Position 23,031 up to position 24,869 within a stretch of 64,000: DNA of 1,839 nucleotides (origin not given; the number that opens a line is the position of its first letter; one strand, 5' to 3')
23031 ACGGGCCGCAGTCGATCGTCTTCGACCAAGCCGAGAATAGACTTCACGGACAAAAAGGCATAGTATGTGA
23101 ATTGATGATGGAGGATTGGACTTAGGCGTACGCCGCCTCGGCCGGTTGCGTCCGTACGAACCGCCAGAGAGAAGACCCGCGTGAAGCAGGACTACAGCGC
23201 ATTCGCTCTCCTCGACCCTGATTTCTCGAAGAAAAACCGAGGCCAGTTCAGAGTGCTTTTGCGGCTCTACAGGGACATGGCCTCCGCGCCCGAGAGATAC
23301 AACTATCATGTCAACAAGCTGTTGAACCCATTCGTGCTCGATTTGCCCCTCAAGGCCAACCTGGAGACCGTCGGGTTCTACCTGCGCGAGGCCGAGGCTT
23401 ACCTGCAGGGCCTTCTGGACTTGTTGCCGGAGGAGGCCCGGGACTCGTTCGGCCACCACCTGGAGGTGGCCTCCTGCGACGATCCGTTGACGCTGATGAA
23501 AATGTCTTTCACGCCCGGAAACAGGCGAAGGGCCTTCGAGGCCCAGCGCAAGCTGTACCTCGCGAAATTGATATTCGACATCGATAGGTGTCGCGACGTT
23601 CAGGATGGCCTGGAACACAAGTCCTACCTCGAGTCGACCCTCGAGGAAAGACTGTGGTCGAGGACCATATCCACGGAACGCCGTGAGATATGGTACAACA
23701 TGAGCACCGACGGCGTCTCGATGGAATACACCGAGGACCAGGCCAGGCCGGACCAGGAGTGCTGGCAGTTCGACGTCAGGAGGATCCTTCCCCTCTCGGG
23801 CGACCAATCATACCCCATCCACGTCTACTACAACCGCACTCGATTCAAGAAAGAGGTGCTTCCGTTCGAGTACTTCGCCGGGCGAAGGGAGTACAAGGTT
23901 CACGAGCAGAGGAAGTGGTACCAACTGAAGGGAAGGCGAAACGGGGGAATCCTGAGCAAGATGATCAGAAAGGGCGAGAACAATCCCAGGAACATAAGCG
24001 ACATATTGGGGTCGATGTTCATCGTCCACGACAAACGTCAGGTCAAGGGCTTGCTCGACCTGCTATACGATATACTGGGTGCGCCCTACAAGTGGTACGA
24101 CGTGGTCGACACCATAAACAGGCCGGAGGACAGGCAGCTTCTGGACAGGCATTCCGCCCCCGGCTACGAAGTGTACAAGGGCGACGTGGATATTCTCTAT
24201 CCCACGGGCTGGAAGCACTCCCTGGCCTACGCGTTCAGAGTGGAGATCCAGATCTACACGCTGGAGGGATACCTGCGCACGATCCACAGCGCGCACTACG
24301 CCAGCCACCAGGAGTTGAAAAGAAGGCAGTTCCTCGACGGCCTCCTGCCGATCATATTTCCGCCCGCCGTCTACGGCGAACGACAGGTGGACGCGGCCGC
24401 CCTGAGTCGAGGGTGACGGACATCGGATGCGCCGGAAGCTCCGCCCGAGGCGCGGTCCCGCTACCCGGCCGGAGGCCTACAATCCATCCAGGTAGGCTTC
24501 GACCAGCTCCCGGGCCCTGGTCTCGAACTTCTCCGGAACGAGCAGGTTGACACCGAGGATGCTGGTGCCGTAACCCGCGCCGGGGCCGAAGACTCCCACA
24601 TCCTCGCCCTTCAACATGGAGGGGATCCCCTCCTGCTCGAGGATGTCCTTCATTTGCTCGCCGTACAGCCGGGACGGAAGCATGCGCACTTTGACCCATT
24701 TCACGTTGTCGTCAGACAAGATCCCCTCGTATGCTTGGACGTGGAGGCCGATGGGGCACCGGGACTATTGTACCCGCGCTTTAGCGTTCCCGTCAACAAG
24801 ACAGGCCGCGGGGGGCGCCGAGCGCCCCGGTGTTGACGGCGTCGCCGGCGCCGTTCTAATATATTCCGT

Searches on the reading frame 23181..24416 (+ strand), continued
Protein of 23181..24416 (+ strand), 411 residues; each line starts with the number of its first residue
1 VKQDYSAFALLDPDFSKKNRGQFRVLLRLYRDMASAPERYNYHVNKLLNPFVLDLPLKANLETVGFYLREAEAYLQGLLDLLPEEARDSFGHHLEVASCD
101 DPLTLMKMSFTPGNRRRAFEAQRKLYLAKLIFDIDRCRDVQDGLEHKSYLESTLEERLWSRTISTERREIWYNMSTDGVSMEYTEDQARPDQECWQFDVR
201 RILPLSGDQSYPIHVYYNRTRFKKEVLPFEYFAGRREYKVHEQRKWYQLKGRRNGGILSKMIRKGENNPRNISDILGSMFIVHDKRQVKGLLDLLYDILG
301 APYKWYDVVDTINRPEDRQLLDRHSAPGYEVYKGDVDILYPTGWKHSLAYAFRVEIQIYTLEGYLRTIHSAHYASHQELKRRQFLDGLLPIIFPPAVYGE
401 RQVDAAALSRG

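Call 43: search_protein_families(library=pfam, proteins=[L046:4662-5876:+, L059:1434-4598:-, L059:65-1432:+, L041:1321-2562:-, L066:8430-9290:-, L037:4082-4780:-, L010:7311-8033:+, L013:474-2219:+], max_evalue=0.001)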
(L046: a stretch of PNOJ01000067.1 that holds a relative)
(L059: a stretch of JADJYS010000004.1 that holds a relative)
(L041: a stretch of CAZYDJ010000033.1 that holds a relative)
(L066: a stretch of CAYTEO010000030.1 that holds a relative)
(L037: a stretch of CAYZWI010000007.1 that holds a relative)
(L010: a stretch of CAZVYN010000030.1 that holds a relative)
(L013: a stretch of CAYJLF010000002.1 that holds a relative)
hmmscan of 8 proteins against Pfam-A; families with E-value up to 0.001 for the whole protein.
L046:4662-5876:+ (404 aa): 1 family
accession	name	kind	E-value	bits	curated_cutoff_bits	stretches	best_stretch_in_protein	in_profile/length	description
PF01053.26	Cys_Met_Meta_PP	-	8.9e-150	498.9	27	1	20-401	2-380/381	Cys/Met metabolism PLP-dependent enzyme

L059:1434-4598:- (1054 aa): 1 family
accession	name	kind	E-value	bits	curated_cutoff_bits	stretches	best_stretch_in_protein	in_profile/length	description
PF00082.27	Peptidase_S8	-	5.4e-29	101.8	21.8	1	87-538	1-273/288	Subtilase family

L059:65-1432:+ (455 aa): 6 families
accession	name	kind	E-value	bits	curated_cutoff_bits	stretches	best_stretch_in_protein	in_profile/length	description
PF13692.12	Glyco_trans_1_4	-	3.1e-26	92.7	27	1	272-412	5-138/142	Glycosyl transferases group 1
PF00534.26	Glycos_transf_1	-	1.6e-25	90.1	26.4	1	271-428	18-169/172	Glycosyl transferases group 1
PF13439.12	Glyco_transf_4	-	1.6e-16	61.2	28.5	1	50-258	2-169/170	Glycosyltransferase Family 4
PF13579.12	Glyco_trans_4_4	-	4.7e-11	43.7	29.7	1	50-253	1-157/158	Glycosyl transferase 4-like domain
PF13524.12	Glyco_trans_1_2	-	3.1e-07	30.9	25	1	307-445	16-143/144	Glycosyl transferase-like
PF20706.3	GT4-conflict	-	6.1e-07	29.2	26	1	249-400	176-328/385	Family 4 Glycosyltransferase in conflict systems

L041:1321-2562:- (413 aa): 2 families
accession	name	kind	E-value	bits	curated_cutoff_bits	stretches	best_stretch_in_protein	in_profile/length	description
PF19288.4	CofH_C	-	9.9e-36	122.8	27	1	282-409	2-123/125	CofH/MqnC C-terminal region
PF04055.27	Radical_SAM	-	1.4e-16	61.6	29.5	1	101-272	2-164/166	Radical SAM superfamily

L066:8430-9290:- (286 aa): 1 family
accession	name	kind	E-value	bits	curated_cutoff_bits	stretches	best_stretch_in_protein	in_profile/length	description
PF02621.19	VitK2_biosynth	-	8.6e-50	170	26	1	3-265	1-250/252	Menaquinone biosynthesis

L037:4082-4780:- (232 aa): 1 family
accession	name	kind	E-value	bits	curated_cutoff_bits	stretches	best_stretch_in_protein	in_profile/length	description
PF03483.22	B3_4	-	8.9e-14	51.9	29.3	1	78-195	6-124/174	B3/4 domain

L010:7311-8033:+ (240 aa): 0 families

L013:474-2219:+ (581 aa): 2 families
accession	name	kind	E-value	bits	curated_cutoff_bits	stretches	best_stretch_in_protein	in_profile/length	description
PF03065.20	Glyco_hydro_57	-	4.4e-34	118.6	21.2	1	55-369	2-266/291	Glycosyl hydrolase family 57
PF09210.16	BE_C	-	1.3e-30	106.2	25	1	470-575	1-101/101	1,4-alpha-glucan branching enzyme, C-terminal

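Call 62: list_cluster_members(proteins=[P0001, P0204, P0239, P0221, P0234, P0171, P0163, P0197, P0214, P0199])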
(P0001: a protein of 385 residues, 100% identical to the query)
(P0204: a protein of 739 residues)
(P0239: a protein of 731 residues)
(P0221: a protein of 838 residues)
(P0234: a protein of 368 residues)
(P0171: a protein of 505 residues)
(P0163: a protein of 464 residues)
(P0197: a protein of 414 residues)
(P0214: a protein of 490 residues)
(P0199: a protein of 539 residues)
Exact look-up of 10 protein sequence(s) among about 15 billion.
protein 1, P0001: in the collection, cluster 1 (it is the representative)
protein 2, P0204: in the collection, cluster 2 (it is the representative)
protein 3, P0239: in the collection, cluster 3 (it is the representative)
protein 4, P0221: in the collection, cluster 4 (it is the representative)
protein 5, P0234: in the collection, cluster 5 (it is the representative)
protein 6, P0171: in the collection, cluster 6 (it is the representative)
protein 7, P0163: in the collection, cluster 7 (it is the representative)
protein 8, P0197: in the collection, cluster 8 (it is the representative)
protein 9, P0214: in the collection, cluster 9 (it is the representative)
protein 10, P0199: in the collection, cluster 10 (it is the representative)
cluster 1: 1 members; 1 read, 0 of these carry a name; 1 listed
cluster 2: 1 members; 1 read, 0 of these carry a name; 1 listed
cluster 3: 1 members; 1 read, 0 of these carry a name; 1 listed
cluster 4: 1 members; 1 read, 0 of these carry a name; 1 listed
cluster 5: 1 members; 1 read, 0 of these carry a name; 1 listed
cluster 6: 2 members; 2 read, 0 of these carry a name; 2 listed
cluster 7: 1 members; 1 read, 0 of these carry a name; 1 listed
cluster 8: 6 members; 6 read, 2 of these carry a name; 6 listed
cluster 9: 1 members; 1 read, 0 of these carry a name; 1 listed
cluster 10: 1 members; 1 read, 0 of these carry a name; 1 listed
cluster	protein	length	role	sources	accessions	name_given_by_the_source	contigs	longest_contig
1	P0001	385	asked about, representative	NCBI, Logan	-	-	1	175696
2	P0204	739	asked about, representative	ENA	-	-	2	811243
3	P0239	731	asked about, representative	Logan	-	-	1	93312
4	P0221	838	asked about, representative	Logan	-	-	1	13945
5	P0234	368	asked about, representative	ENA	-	-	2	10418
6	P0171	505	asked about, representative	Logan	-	-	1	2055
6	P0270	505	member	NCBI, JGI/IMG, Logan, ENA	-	-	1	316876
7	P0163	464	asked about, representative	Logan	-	-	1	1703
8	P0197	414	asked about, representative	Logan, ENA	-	-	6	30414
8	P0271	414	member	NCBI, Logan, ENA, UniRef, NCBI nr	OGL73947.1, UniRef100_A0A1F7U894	hypothetical protein A3D72_03985 [Candidatus Uhrbacteria bacterium ... | Uncharacterized protein n=1 Tax=Candidatus Uhrbacteria bacterium ... | MAG: hypothetical protein A3D72_03985 [Candidatus Uhrbacteria bacterium ...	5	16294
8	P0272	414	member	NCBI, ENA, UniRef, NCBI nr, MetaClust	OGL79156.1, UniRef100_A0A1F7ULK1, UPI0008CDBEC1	hypothetical protein A3F28_03620 [Candidatus Uhrbacteria bacterium ... | Uncharacterized protein n=1 Tax=Candidatus Uhrbacteria bacterium ... | MAG: hypothetical protein A3F28_03620 [Candidatus Uhrbacteria bacterium ...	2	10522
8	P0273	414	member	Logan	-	-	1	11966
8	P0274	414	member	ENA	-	-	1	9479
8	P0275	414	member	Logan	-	-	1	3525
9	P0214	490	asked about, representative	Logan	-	-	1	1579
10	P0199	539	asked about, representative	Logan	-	-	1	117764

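Call 69: search_dna_similar(query=window:23181-24416:+, collection=phages, mode=protein, max_evalue=0.001, max_rows=10)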
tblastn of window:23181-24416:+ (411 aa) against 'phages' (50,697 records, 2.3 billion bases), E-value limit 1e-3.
No match.

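Call 70: search_dna_similar(query=window:23181-24416:+, collection=plasmids, mode=protein, max_evalue=0.001, max_rows=10)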
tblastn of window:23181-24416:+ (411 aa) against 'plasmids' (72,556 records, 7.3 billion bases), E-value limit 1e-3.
No match.

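Call 72: find_related_loci(query=A1, collection=viral_contigs, flank=5000)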
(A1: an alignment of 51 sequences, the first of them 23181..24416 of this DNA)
Query A1 (411 aa) in viral_contigs; peptide patterns used: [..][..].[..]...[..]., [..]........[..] (x = any residue, [..] = any of these).
25 stretches matched a pattern, but none encodes a relative of the query by tblastn (E <= 1e-3).

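Call 73: find_encoding_contigs(protein=P0204, flank=6000, max_places=2)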
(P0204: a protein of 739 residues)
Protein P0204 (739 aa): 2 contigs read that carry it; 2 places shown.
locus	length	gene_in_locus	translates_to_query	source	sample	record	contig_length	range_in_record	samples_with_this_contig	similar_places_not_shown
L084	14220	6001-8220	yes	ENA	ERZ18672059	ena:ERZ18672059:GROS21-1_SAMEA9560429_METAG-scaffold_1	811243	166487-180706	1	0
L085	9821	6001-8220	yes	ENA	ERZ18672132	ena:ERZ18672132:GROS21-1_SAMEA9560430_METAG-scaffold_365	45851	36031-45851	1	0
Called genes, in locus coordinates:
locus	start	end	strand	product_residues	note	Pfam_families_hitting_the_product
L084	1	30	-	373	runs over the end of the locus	PF02222:ATP-grasp (weak), PF07478:Dala_Dala_lig_C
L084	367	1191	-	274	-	-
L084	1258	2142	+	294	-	PF00494:SQS_PSY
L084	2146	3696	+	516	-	PF00890:FAD_binding_2 (faint), PF01266:DAO (faint), PF01593:Amino_oxidase, PF13450:NAD_binding_8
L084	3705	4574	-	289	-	PF01040:UbiA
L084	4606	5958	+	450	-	PF00875:DNA_photolyase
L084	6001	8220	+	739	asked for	PF00293:NUDIX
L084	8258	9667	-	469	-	PF00224:PK, PF02887:PK_C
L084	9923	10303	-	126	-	-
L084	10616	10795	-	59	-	-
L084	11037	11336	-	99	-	-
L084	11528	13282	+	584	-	-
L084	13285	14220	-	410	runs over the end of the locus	PF09587:PGA_cap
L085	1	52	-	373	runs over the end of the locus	PF02222:ATP-grasp (weak), PF07478:Dala_Dala_lig_C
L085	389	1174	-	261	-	-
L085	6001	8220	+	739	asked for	PF00293:NUDIX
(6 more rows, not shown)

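Call 74: search_protein_families(library=ncbifam, proteins=[L033:7305-7958:+, L024:3120-3749:+, L015:7281-8000:+, P0221, P0239, P0199], max_evalue=0.01)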
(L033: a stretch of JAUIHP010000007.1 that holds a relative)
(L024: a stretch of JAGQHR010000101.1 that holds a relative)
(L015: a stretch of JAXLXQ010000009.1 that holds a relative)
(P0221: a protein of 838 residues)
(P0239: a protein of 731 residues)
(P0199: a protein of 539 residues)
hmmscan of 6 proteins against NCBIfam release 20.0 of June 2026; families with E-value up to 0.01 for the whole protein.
L033:7305-7958:+ (217 aa): 0 families

L024:3120-3749:+ (209 aa): 0 families

L015:7281-8000:+ (239 aa): 0 families

P0221 (838 aa): 1 family
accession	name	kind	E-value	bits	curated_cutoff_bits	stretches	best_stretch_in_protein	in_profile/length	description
TIGR04562.1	TIGR04562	subfamily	0.0026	17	140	0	647-698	163-215/356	TIGR04552 family protein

P0239 (731 aa): 9 families
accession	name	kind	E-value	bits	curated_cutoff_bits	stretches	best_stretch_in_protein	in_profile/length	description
NF006613.0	PRK09177.1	equivalog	2e-10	40.4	138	1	479-594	36-154/159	xanthine phosphoribosyltransferase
NF000014.2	tet_prtrans_34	exception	4.1e-06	26.7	345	1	487-588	43-143/154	xanthine phosphoribosyltransferase Tet(34)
NF008044.0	PRK10776.1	equivalog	0.00044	20.1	148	1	616-670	28-80/130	8-oxo-dGTP diphosphatase MutT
TIGR00586.1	mutt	equivalog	0.00045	20.2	97.9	1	620-694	32-101/129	8-oxo-dGTP diphosphatase MutT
NF003788.0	PRK05379.1-5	equivalog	0.00047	19.6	354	1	618-717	236-337/351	bifunctional nicotinamide-nucleotide adenylyltransferase/Nudix hydroxylase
NF006530.0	PRK08999.1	equivalog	0.0013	17.8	245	1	618-708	31-112/315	Nudix family hydrolase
NF003787.0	PRK05379.1-4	equivalog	0.0042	16.1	449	1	619-707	232-323/346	bifunctional nicotinamide-nucleotide adenylyltransferase/Nudix hydroxylase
NF007980.0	PRK10707.1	equivalog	0.0059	16.2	134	0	619-655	59-95/192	CoA pyrophosphatase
NF003791.0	PRK05379.2-3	equivalog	0.0071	15.6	409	0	617-704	224-314/340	bifunctional nicotinamide-nucleotide adenylyltransferase/Nudix hydroxylase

P0199 (539 aa): 2 families
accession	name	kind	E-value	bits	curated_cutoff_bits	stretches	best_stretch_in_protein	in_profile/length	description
TIGR04552.1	TIGR04552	subfamily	0.00071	19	125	1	354-416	147-211/352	TIGR04552 family protein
TIGR04562.1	TIGR04562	subfamily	0.001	18.3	140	1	357-416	152-210/356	TIGR04552 family protein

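Call 75: search_solved_structures(query=L033:7305-7958:+, max_evalue=1)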
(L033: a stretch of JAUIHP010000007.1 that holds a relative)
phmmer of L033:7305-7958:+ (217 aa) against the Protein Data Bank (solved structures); distinct sequences matched with E-value up to 1: 2.
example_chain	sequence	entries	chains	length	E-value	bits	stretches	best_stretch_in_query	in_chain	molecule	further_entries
5ltv_A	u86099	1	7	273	0.63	12.9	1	115-195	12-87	Chemotactic transducer PctC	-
8cgn_B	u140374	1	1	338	0.84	12.5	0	143-189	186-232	60S ribosomal protein L17-A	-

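Call 78: find_homologous_proteins(query=P0234, max_evalue=0.001)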
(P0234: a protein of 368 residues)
Query P0234 (368 aa): 3 proteins with E <= 0.001 among 1310 candidates.
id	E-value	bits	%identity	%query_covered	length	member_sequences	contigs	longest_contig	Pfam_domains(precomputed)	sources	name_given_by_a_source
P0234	8.9e-248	839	100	100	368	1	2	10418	-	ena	-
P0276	9.3e-44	168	34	95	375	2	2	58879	-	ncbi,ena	-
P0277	1.7e-36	144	30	94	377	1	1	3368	-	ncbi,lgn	-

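Call 79: find_encoding_contigs(protein=P0009, flank=5000, max_places=2)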
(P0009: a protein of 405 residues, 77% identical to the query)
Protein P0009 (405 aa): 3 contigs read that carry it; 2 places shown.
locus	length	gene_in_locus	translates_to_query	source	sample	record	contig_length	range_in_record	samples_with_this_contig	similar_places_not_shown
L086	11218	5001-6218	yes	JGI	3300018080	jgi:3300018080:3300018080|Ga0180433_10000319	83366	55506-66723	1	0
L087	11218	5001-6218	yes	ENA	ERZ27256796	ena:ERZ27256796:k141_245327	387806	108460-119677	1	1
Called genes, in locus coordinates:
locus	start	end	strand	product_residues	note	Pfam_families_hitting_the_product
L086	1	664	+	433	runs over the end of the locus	PF13570:Beta-prop_ACSF4, PF01011:PQQ (faint), PF13360:PQQ_2, PF13570:Beta-prop_ACSF4, PF13360:PQQ_2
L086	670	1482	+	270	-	PF08308:PEGA (weak)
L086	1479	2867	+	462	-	PF24684:Vgb_lyase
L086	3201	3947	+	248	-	PF04893:Yip1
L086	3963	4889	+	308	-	PF02729:OTCace_N, PF00185:OTCace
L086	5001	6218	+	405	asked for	-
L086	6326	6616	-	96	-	-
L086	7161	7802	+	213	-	-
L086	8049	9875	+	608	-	PF07719:TPR_2 (faint), PF13432:TPR_16 (faint), PF13431:TPR_17 (faint), PF13414:TPR_11 (faint)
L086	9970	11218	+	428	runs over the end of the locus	-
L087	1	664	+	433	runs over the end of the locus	PF13570:Beta-prop_ACSF4, PF01011:PQQ (faint), PF13360:PQQ_2, PF13570:Beta-prop_ACSF4, PF13360:PQQ_2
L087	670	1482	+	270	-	PF08308:PEGA (weak)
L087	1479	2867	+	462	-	PF24684:Vgb_lyase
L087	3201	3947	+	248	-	PF04893:Yip1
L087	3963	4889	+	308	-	PF02729:OTCace_N, PF00185:OTCace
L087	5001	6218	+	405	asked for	-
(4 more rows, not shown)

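Call 80: find_encoding_contigs(protein=P0004, flank=5000, max_places=2)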
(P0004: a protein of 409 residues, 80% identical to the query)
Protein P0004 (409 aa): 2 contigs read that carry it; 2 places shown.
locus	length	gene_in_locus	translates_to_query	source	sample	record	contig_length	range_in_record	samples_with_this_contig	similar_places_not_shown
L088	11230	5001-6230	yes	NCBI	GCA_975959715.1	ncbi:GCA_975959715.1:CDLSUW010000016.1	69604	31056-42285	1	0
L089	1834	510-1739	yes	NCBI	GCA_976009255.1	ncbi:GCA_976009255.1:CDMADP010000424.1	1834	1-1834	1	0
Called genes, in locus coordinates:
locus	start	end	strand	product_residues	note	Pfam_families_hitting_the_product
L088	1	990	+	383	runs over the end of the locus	PF01011:PQQ (faint), PF13360:PQQ_2, PF13570:Beta-prop_ACSF4, PF13360:PQQ_2, PF13570:Beta-prop_ACSF4, PF13360:PQQ_2 (weak)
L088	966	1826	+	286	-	PF08308:PEGA (weak)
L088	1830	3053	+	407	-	-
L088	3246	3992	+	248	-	PF04893:Yip1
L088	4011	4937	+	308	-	PF02729:OTCace_N, PF00185:OTCace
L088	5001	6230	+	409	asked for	-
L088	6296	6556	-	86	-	PF09413:DUF2007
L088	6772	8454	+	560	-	PF07969:Amidohydro_3, PF01979:Amidohydro_1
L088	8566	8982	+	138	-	PF00472:RF-1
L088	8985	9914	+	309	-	PF00892:EamA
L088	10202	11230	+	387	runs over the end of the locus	-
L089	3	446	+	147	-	?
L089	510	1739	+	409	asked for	-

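Call 81: find_encoding_contigs(protein=P0001, flank=3000, max_places=1)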
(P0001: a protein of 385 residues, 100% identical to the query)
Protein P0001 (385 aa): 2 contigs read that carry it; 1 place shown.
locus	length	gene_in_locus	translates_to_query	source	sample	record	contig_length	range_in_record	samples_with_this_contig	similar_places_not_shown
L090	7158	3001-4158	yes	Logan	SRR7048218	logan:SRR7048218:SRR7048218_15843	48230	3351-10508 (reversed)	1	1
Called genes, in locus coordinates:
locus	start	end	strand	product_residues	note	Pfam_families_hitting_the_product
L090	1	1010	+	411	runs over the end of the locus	PF24684:Vgb_lyase (faint)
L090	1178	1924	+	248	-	PF04893:Yip1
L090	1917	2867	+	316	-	PF02729:OTCace_N, PF00185:OTCace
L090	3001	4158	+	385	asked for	-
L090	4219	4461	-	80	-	PF09413:DUF2007 (weak)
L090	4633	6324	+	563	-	PF07969:Amidohydro_3, PF01979:Amidohydro_1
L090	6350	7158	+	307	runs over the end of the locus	PF00892:EamA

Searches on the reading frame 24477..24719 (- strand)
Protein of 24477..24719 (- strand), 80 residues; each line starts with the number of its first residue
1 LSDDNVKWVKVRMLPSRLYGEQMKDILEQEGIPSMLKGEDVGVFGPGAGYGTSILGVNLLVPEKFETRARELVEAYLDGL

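Call 3: search_protein_families(library=pfam, proteins=[window:24477-24719:-], max_evalue=1)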
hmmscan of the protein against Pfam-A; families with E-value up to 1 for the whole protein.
window:24477-24719:- (80 aa): 1 family
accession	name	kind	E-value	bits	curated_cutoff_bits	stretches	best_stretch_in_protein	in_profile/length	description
PF09413.15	DUF2007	-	5.8e-07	30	25.7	1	23-75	16-64/66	Putative prokaryotic signal transducing protein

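Call 42: search_protein_families(library=padloc, proteins=[window:24477-24719:-], max_evalue=0.01)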
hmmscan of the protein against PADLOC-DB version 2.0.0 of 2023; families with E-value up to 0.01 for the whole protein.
window:24477-24719:- (80 aa): 0 families
